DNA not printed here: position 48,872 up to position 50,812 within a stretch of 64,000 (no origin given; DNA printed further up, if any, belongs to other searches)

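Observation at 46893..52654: Two B12-binding radical SAM enzymes translationally coupled to psd-pssA, directly downstream of a riboswitch-controlled B12 import operon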

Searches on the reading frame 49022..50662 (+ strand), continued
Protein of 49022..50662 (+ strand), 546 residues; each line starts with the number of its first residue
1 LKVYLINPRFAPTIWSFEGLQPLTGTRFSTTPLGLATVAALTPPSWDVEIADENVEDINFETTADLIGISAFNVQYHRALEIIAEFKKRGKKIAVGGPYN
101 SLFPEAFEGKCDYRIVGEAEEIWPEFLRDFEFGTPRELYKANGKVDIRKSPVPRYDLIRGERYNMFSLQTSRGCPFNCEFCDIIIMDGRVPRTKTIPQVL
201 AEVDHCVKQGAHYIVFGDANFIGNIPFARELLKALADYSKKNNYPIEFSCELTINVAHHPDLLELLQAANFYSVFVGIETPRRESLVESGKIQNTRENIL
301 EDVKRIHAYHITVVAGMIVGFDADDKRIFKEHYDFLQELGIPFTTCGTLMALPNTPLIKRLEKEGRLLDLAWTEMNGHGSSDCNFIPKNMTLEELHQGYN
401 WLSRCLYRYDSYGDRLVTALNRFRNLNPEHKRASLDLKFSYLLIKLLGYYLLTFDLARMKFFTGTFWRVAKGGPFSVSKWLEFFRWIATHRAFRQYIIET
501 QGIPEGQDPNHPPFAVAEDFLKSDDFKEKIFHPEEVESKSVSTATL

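Call 20: find_encoding_contigs(protein=P0112, flank=8000, max_places=2)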
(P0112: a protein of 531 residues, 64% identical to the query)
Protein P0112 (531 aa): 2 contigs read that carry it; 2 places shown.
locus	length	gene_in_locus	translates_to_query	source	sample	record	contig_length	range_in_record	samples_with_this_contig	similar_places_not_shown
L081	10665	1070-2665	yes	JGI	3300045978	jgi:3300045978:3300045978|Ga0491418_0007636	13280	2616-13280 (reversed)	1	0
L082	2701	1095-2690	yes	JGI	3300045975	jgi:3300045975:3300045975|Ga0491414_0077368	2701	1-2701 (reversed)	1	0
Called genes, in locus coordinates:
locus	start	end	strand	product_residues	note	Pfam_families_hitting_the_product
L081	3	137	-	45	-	?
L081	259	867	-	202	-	-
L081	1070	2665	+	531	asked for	PF02310:B12-binding, PF04055:Radical_SAM, PF13282:DUF4070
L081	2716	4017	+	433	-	PF00067:p450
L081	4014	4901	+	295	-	PF12146:Hydrolase_4, PF00561:Abhydrolase_1, PF12697:Abhydrolase_6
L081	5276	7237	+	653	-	PF00109:ketoacyl-synt (faint), PF00108:Thiolase_N (faint), PF08545:ACP_syn_III (faint), PF08541:ACP_syn_III_C, PF14518:Haem_oxygenas_2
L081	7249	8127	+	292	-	PF01209:Ubie_methyltran (weak), PF13489:Methyltransf_23, PF00891:Methyltransf_2, PF02353:CMAS, PF08241:Methyltransf_11, PF08242:Methyltransf_12, PF13649:Methyltransf_25, PF13847:Methyltransf_31, +1 more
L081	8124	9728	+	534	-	PF04055:Radical_SAM, PF13282:DUF4070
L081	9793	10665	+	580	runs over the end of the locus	PF02310:B12-binding, PF04055:Radical_SAM, PF13282:DUF4070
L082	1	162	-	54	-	?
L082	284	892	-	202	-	-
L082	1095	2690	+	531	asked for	PF02310:B12-binding, PF04055:Radical_SAM, PF13282:DUF4070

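Call 21: find_encoding_contigs(protein=P0100, flank=8000, max_places=2)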
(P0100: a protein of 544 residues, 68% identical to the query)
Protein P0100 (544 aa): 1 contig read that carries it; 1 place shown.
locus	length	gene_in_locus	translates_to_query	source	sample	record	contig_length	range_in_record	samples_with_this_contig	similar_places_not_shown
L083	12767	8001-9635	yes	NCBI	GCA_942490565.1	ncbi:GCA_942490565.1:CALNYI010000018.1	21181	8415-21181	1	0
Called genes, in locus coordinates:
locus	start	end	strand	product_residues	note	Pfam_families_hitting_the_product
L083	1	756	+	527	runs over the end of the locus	PF02366:PMT, PF13231:PMT_2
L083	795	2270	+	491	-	PF01073:3Beta_HSD, PF01370:Epimerase, PF05368:NmrA, PF13460:NAD_binding_10, PF16363:GDP_Man_Dehyd (faint), PF11066:DUF2867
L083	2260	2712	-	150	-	PF03692:CxxCxxCC (weak)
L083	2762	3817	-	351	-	PF13472:Lipase_GDSL_2 (faint)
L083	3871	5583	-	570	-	PF04055:Radical_SAM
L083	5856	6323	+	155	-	PF07238:PilZ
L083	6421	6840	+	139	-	-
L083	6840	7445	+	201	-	PF06041:DUF924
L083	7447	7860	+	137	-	-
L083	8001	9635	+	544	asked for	PF02310:B12-binding, PF04055:Radical_SAM, PF13282:DUF4070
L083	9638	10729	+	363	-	PF00355:Rieske, PF22543:Rieske_4 (weak), PF03358:FMN_red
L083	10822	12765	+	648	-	?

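Call 22: find_encoding_contigs(protein=P0081, flank=8000, max_places=2)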
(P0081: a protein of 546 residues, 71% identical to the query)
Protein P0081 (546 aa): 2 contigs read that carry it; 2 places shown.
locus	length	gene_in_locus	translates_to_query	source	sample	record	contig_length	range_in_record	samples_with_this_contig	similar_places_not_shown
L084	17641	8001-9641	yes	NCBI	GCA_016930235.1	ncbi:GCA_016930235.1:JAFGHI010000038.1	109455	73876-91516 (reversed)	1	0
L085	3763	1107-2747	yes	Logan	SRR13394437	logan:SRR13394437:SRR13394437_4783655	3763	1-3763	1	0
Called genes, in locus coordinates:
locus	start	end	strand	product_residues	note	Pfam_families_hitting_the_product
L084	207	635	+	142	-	PF17263:DUF5329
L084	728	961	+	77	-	-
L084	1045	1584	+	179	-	PF09918:DUF2148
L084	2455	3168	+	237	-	-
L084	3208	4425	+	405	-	PF13472:Lipase_GDSL_2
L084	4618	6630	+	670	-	PF16927:HisKA_7TM, PF01966:HD, PF13487:HD_5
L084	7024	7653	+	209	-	PF13489:Methyltransf_23, PF13847:Methyltransf_31 (faint), PF08241:Methyltransf_11 (weak), PF08242:Methyltransf_12 (faint)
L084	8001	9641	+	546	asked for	PF02310:B12-binding, PF04055:Radical_SAM, PF13282:DUF4070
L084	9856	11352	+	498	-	-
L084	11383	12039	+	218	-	PF03853:YjeF_N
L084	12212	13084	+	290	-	PF04055:Radical_SAM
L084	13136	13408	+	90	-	PF00364:Biotin_lipoyl, PF25997:BSH_YhbJ (faint), PF26018:BSH_RND_rel (faint), PF25917:BSH_RND (faint), PF25919:BSH_CusB (weak)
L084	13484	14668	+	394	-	PF00155:Aminotran_1_2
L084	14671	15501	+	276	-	PF01177:Asp_Glu_race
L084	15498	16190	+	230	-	PF02568:ThiI (faint), PF06508:QueC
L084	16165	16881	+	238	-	PF13353:Fer4_12, PF04055:Radical_SAM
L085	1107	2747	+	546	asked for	PF02310:B12-binding, PF04055:Radical_SAM, PF13282:DUF4070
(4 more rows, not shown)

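Call 27: search_solved_structures(query=window:49022-50659:+, max_evalue=0.01)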
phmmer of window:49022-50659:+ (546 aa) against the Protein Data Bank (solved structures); distinct sequences matched with E-value up to 0.01: 4.
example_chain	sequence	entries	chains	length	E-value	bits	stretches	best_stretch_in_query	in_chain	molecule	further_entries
9ccb_A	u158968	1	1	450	3.1e-10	42.3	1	166-357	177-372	Radical SAM core domain-containing protein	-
6fd2_B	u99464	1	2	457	3.5e-08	35.5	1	162-350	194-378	Putative apramycin biosynthetic oxidoreductase 4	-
9n1b_A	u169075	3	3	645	5.8e-06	28.2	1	157-255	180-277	Radical SAM protein | Radical SAM enzyme CysS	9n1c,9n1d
5ul2_A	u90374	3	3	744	9.6e-05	24.2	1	150-338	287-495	OxsB protein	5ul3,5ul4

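Call 33: search_protein_families(library=pfam, proteins=[L043:7530-8210:+], max_evalue=0.001)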
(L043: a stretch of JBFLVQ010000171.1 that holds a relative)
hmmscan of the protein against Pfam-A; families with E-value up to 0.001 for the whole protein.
L043:7530-8210:+ (226 aa): 2 families
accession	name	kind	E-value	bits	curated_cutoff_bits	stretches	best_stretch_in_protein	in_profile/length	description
PF00027.35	cNMP_binding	-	4.8e-15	55.7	27.5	1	30-114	3-87/89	Cyclic nucleotide-binding domain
PF13545.12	HTH_Crp_2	-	4.9e-13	49.3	27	1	147-220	1-69/70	Crp-like helix-turn-helix domain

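Call 61: search_protein_families(library=pfam, alignment_id=A6, max_evalue=0.00001)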
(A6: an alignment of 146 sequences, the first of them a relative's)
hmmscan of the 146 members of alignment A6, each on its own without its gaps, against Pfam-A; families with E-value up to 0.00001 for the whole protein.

A. member 1, L002:8222-9703:- (493 aa): 2 families
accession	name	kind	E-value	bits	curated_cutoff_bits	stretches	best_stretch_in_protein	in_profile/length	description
PF18075.7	FtsX_ECD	-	6.4e-18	65.6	23.5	1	254-350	1-96/96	FtsX extracellular domain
PF02687.27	FtsX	-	4.4e-07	30.4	25.5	1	373-490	2-114/120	FtsX-like permease C-terminal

B. families by the number of members that match (of 146 scanned): 110 families (the first 25 are shown)
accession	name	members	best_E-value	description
PF04055.27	Radical_SAM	4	7.4e-23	Radical SAM superfamily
PF02310.24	B12-binding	4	1.7e-09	B12 binding domain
PF13810.12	DUF4185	2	1e-110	Domain of unknown function (DUF4185)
PF00579.31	tRNA-synt_1b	2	3e-84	tRNA synthetases class I (W and Y)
PF00266.25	Aminotran_5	2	9e-29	Aminotransferase class-V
PF01145.31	Band_7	2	6.1e-27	SPFH domain / Band 7 family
PF08241.18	Methyltransf_11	2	1.9e-19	Methyltransferase domain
PF13649.12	Methyltransf_25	2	2.8e-19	Methyltransferase domain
PF00512.31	HisKA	2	2e-18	His Kinase A (phospho-acceptor) domain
PF13489.12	Methyltransf_23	2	9.5e-16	Methyltransferase domain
PF13847.12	Methyltransf_31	2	8.3e-15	Methyltransferase domain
PF13545.12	HTH_Crp_2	2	1.6e-12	Crp-like helix-turn-helix domain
PF08242.18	Methyltransf_12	2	1.3e-11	Methyltransferase domain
PF13282.11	DUF4070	2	5.7e-08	Domain of unknown function (DUF4070)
PF01053.26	Cys_Met_Meta_PP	1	2.9e-137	Cys/Met metabolism PLP-dependent enzyme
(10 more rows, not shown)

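Call 67: search_dna_similar(query=window:49022-50659:+, collection=plasmids, mode=protein, max_rows=25)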
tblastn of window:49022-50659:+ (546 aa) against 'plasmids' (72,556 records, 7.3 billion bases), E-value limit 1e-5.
Records with a match: 84; places in all: 94; records where one place covers at least 80% of the query: 10.
Best place of each record, by identity: <60% 84.
By first word of the organism name: Rhizobium 18; Azospirillum 9; Komagataeibacter 7; Streptomyces 5; Bradyrhizobium 3; Vibrio 3; Clostridium 3; Sinorhizobium 3; Solidesulfovibrio 2; Mesorhizobium 2; and 27 more.
By predicted mobility (MOB-suite, as given by PLSDB): non-mobilizable 51; conjugative 20; mobilizable 13.
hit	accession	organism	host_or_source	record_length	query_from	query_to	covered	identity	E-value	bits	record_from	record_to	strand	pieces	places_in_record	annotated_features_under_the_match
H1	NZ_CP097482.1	Chroococcidiopsis sp. CCNUC1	cell culture,soil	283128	1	437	80%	39.6%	1e-83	291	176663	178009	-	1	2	B12-binding domain-containing radical SAM protein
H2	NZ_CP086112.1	Skermanella rosea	single cell,hydrocarbon-contaminated ...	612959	3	416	76%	40.1%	5e-82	286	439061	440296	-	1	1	radical SAM protein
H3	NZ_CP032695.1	Rhizobium jaguaris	Calliandra grandiflora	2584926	3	429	78%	38.7%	4e-87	301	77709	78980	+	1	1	none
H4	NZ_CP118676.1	Komagataeibacter nataicola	mixed culture,Kombucha tea culture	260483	2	438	80%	37.7%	4e-78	275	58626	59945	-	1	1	B12-binding domain-containing radical SAM protein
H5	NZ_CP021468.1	Komagataeibacter europaeus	cell culture,food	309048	2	438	80%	37.7%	4e-78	275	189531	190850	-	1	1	B12-binding domain-containing radical SAM protein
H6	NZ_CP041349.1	Komagataeibacter xylinus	Ziziphus mauritiana Lam,cell ...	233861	2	438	80%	37.7%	4e-78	275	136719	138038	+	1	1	B12-binding domain-containing radical SAM protein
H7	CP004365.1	Komagataeibacter xylinus E25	-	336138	2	438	80%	37.7%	4e-78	275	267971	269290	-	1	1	methyltransferase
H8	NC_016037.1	Komagataeibacter medellinensis NBRC 3288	-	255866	2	438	80%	37.7%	5e-78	275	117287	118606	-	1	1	B12-binding domain-containing radical SAM protein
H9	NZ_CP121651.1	Bradyrhizobium sp. CB82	Stylosanthes guianensis,cell culture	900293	2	416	76%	39.4%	1e-81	285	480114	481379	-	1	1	B12-binding domain-containing radical SAM protein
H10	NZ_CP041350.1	Komagataeibacter xylinus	Ziziphus mauritiana Lam,cell ...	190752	2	438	80%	37.4%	1e-75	268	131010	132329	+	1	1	B12-binding domain-containing radical SAM protein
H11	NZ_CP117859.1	Komagataeibacter oboediens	Cell culture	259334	2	438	80%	37.4%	1e-75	268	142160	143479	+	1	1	B12-binding domain-containing radical SAM protein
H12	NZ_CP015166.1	Acetobacter ascendens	single cell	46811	2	438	80%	37.0%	1e-77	274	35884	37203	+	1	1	B12-binding domain-containing radical SAM protein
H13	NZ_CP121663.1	Rhizobium sp. CB3090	Gliricidia sp.,cell culture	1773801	3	429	78%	37.8%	1e-83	291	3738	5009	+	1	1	record has no annotation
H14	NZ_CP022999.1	Rhizobium sp. 11515TR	Cell culture,agricultural soil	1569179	3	432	79%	37.3%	4e-82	287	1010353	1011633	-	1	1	none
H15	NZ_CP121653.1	Rhizobium sp. CB3171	Calliandra calothyrsus,cell culture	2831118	3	429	78%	37.4%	3e-83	290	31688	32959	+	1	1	record has no annotation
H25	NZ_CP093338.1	Shinella sp. H4-D48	whole organism,grassland soil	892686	2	431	79%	34.9%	1e-68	248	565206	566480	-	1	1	radical SAM protein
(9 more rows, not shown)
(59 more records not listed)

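Call 68: get_annotated_region(hit=H4, flank=6000)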
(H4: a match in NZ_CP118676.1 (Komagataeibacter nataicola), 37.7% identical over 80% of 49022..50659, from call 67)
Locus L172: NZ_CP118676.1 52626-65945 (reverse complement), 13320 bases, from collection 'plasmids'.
description: Komagataeibacter nataicola strain DS12 plasmid pKNA07, complete sequence
organism: Komagataeibacter nataicola (NCBI taxid 265960)
taxonomy: Bacteria; Pseudomonadota; Alphaproteobacteria; Rhodospirillales; Acetobacteraceae; Komagataeibacter; Komagataeibacter nataicola
host: -; source: mixed culture,Kombucha tea culture; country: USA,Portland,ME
typing (MOB-suite, as given by PLSDB): conjugative; relaxase MOBF,MOBP; mating-pair formation MPF_I
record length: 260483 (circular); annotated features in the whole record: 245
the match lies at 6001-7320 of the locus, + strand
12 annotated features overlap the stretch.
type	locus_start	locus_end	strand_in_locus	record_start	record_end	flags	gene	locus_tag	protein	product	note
CDS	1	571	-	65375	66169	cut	fetB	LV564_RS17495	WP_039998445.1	iron export ABC transporter permease subunit FetB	-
CDS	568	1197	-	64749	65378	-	-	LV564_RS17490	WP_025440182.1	ATP-binding cassette domain-containing protein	-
CDS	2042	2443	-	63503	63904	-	-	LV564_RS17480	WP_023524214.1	RcnB family protein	-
CDS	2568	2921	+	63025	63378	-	-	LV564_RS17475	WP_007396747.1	metalloregulator ArsR/SmtB family transcription factor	GO:0006355 - regulation of DNA-templated transcription [Evidence IEA]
CDS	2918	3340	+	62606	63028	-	arsC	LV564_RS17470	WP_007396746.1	arsenate reductase (glutaredoxin)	GO:0046685 - response to arsenic-containing substance [Evidence IEA]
CDS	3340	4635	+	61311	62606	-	-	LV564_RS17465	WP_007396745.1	arsenic transporter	GO:0046685 - response to arsenic-containing substance [Evidence IEA]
CDS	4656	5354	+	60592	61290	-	arsH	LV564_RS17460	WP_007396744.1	arsenical resistance protein ArsH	GO:0046685 - response to arsenic-containing substance [Evidence IEA]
CDS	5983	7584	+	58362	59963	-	-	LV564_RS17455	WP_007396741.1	B12-binding domain-containing radical SAM protein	-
CDS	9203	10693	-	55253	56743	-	-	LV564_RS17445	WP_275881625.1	carbohydrate porin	-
CDS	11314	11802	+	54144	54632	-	-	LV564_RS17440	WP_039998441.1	hypothetical protein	-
CDS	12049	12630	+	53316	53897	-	-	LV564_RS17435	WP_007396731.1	cytochrome b/b6 domain-containing protein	-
CDS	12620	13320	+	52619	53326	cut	-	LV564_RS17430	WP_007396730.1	VIT family protein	-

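Call 69: get_annotated_region(hit=H9, flank=6000)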
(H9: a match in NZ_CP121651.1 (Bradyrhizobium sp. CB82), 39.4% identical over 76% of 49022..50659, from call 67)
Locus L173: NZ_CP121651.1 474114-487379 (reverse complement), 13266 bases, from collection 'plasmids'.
description: Bradyrhizobium sp. CB82 plasmid pCB82_1, complete sequence
organism: Bradyrhizobium sp. CB82 (NCBI taxid 3039159)
taxonomy: Bacteria; Pseudomonadota; Alphaproteobacteria; Hyphomicrobiales; Nitrobacteraceae; Bradyrhizobium; Bradyrhizobium sp. CB82
host: -; source: Stylosanthes guianensis,cell culture; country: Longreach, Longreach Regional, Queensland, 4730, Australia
typing (MOB-suite, as given by PLSDB): conjugative; replicon rep_cluster_506; relaxase MOBP; mating-pair formation MPF_T
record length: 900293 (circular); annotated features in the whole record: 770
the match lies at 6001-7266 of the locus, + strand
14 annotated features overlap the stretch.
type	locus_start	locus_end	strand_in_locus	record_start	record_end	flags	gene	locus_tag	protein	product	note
CDS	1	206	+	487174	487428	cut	-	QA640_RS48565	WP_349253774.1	hypothetical protein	-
CDS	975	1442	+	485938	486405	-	-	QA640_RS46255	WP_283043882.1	hypothetical protein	-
CDS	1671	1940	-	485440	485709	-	-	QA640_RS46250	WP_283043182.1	hypothetical protein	-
CDS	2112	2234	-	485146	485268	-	-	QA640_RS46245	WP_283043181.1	hypothetical protein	-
CDS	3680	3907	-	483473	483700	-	-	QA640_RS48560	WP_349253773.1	recombinase family protein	GO:0006310 - DNA recombination [Evidence IEA]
CDS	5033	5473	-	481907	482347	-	-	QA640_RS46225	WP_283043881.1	hypothetical protein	-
CDS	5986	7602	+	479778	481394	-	-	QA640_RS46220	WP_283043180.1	B12-binding domain-containing radical SAM protein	-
CDS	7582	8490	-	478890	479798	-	-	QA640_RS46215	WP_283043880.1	lipid A biosynthesis lauroyl acyltransferase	-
CDS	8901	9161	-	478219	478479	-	-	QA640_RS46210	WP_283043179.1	hypothetical protein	-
CDS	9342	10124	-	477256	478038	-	-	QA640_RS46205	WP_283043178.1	SGNH/GDSL hydrolase family protein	-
CDS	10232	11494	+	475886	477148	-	-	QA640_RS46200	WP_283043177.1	hypothetical protein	-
CDS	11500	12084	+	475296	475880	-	-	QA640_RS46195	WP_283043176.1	protein-S-isoprenylcysteine O-methyltransferase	-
CDS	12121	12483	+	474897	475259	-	-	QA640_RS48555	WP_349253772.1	hypothetical protein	-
CDS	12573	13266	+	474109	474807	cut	-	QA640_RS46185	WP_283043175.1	hypothetical protein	-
